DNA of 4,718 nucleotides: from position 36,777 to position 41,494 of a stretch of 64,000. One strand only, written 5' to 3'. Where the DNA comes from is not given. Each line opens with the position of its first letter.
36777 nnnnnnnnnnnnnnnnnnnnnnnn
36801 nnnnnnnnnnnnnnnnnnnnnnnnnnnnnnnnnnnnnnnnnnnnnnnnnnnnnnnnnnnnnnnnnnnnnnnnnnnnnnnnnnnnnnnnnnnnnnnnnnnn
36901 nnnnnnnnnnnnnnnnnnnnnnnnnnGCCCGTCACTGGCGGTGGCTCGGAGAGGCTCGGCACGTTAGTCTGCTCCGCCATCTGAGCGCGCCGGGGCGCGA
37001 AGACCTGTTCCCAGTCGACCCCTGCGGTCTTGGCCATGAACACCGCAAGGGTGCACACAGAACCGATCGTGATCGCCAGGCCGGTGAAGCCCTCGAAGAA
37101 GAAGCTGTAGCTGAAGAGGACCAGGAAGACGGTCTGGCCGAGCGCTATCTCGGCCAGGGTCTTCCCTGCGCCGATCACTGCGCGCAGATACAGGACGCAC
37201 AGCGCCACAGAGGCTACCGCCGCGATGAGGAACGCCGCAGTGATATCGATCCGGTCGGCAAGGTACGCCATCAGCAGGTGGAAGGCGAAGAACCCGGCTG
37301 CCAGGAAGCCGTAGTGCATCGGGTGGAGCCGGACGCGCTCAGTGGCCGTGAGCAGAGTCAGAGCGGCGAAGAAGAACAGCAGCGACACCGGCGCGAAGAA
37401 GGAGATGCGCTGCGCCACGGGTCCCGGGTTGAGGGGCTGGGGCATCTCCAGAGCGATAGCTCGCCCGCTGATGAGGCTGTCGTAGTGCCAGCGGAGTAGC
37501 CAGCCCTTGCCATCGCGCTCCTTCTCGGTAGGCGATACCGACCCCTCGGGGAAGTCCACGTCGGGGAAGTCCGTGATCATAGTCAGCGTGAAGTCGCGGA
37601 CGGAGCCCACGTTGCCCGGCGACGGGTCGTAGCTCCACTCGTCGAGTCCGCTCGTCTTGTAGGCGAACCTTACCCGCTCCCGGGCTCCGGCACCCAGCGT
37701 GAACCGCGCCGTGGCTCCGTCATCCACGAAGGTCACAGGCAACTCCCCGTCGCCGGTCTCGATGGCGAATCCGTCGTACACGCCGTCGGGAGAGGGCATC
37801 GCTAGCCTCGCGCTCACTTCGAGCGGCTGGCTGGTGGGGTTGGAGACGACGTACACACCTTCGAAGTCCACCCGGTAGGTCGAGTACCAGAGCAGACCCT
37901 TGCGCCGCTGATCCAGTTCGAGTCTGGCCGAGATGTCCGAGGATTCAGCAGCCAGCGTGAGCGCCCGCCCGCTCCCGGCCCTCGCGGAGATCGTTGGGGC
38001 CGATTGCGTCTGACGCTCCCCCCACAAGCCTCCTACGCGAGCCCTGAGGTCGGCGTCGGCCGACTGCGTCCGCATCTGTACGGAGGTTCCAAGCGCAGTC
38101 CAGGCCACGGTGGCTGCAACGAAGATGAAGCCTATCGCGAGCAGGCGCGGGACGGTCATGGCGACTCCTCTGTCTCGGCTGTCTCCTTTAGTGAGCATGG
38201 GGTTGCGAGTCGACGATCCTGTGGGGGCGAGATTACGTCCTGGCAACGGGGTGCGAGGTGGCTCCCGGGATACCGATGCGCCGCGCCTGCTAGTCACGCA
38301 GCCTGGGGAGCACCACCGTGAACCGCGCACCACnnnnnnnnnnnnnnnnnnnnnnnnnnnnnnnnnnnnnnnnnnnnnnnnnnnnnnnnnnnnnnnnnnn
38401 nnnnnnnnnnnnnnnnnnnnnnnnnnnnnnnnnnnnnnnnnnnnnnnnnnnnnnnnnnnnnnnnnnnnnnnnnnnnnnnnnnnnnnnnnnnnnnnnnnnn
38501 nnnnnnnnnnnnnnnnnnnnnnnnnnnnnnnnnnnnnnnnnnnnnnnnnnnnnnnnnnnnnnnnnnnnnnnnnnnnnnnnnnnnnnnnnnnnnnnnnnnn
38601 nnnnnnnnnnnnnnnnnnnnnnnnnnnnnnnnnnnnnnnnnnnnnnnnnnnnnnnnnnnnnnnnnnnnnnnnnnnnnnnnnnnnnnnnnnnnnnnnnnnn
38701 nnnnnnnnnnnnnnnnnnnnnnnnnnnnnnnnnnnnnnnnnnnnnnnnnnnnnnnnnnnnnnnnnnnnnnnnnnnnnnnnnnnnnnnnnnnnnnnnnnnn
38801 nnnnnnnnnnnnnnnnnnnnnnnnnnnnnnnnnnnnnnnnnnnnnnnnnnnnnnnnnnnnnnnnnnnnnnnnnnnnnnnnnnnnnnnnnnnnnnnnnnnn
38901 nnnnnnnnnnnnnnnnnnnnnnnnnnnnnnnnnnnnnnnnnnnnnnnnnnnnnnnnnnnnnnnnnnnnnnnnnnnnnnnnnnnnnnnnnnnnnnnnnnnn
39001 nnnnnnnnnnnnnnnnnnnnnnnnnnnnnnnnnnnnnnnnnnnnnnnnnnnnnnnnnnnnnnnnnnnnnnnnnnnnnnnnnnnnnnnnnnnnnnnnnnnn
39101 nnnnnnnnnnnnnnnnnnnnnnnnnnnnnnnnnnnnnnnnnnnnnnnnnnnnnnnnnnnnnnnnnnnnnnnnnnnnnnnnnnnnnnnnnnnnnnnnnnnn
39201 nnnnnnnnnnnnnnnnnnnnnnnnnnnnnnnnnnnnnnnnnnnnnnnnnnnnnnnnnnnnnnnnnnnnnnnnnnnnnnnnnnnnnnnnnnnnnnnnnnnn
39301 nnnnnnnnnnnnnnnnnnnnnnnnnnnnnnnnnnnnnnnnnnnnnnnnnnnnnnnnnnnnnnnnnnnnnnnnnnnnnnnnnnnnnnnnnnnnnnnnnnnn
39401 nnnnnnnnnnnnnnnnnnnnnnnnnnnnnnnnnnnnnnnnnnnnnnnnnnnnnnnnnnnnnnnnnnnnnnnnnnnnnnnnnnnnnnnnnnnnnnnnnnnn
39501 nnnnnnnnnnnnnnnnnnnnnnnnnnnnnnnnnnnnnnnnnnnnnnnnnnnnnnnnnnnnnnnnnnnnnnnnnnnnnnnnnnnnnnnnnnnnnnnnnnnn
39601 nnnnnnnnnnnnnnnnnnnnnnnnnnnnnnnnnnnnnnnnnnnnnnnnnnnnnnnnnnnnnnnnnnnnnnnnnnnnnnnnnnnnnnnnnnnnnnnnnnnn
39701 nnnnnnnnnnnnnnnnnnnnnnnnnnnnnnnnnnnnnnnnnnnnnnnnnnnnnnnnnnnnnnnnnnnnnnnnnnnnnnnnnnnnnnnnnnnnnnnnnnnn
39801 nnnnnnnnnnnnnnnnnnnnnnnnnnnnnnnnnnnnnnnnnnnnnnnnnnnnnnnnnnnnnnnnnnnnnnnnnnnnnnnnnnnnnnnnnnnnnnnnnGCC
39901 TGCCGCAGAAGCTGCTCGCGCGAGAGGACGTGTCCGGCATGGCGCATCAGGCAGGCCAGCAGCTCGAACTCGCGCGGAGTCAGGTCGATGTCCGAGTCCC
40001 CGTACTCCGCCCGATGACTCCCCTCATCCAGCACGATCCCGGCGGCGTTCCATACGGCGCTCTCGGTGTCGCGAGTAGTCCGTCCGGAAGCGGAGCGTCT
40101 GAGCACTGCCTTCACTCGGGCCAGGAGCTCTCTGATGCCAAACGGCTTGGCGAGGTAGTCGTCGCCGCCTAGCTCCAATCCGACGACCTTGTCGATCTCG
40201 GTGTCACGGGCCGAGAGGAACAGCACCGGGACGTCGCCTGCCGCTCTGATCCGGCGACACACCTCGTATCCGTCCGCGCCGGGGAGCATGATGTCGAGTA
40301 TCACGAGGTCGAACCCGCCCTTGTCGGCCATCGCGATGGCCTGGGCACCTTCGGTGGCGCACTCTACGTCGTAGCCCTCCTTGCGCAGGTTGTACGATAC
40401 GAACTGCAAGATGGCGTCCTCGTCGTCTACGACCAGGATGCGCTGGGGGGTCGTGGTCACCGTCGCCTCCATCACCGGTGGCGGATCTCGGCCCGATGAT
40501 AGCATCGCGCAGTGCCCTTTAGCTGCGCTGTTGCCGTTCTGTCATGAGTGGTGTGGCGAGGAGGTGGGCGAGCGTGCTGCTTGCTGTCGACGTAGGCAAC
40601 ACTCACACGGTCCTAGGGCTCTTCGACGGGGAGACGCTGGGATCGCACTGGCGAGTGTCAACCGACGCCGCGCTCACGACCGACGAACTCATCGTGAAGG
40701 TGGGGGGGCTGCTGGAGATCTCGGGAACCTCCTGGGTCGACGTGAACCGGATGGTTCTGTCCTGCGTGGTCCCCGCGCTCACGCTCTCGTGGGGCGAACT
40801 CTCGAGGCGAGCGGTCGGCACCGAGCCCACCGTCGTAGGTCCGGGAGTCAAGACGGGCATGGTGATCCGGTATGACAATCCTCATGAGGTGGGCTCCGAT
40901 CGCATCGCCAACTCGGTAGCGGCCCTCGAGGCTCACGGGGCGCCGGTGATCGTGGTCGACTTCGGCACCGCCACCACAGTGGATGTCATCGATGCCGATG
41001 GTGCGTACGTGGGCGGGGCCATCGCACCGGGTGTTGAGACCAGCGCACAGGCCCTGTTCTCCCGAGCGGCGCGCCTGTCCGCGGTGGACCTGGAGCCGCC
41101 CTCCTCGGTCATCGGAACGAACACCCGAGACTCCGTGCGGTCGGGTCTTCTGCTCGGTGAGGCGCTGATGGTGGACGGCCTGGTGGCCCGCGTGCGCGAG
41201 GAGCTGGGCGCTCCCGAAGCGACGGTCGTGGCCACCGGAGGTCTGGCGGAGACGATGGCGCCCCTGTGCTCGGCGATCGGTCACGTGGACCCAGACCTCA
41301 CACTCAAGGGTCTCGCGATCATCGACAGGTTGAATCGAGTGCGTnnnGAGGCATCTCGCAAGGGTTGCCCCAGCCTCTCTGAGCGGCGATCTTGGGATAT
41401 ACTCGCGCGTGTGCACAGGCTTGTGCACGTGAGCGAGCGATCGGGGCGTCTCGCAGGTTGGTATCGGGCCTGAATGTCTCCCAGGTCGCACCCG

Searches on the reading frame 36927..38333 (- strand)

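Call 30: search_protein_families(library=pfam, proteins=[window:36927-38333:-], max_evalue=0.001)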
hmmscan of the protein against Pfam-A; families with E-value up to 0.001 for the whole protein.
window:36927-38333:- (469 aa): 1 family
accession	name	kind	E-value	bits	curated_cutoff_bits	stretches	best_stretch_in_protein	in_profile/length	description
PF06123.17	CreD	-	2.3e-16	60.1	23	1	292-442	278-428/428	Inner membrane protein CreD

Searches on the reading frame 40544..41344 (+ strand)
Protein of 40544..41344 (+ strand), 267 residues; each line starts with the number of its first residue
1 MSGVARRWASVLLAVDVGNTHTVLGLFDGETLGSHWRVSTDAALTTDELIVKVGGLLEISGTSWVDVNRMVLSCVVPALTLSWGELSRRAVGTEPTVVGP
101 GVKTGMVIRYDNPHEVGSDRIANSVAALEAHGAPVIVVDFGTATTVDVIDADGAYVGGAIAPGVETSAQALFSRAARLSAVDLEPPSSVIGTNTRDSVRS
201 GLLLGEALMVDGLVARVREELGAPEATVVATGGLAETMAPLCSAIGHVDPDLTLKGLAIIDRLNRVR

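Call 56: search_protein_families(library=pfam, proteins=[window:40544-41344:+], max_evalue=0.0001)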
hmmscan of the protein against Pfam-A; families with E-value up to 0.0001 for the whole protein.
window:40544-41344:+ (267 aa): 1 family
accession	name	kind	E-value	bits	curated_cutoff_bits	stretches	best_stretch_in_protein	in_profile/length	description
PF03309.20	Pan_kinase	-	1.8e-65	221.1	24.7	1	12-216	1-205/205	Type III pantothenate kinase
